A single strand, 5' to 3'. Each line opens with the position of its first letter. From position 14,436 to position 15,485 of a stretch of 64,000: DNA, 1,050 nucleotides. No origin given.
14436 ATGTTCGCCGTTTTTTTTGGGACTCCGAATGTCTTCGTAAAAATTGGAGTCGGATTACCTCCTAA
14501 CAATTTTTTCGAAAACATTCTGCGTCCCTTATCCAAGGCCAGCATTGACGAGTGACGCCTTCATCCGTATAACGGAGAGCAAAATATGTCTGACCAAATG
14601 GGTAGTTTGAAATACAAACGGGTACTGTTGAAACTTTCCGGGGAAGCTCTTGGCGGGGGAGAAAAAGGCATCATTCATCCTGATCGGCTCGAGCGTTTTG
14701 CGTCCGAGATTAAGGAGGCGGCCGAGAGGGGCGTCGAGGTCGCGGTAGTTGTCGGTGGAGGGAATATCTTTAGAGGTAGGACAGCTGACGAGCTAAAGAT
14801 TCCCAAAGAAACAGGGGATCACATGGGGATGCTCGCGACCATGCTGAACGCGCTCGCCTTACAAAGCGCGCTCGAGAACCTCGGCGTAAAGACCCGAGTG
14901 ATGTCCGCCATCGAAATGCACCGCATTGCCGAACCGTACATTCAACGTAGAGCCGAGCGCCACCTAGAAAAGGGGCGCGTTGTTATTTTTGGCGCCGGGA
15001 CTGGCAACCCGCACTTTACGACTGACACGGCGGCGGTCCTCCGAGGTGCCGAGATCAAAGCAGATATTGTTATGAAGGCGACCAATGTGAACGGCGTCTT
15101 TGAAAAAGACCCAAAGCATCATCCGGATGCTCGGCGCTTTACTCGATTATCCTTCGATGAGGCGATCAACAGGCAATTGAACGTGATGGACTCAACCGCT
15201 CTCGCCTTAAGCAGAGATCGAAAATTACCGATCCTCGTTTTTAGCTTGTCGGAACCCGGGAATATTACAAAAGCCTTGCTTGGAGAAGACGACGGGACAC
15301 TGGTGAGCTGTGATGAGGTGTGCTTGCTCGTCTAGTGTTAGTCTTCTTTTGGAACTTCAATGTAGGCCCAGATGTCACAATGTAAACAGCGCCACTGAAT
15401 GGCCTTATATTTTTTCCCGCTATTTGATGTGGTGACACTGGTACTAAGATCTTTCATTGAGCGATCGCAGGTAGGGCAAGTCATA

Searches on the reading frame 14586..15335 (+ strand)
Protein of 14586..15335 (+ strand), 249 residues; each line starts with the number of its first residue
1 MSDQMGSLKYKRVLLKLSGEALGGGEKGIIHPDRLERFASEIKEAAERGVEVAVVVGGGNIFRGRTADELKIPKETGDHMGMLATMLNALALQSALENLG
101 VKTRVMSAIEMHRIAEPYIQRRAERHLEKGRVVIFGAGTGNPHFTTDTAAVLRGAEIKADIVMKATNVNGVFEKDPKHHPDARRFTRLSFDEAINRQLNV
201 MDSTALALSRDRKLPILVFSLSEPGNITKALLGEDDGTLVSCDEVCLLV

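Call 71: search_protein_families(library=pfam, proteins=[window:14586-15335:+], max_evalue=0.00001)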
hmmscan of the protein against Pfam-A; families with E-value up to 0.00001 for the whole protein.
window:14586-15335:+ (249 aa): 1 family
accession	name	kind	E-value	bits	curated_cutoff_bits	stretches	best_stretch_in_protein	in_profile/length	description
PF00696.33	AA_kinase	-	3.1e-37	129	24.9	1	11-220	1-234/234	Amino acid kinase family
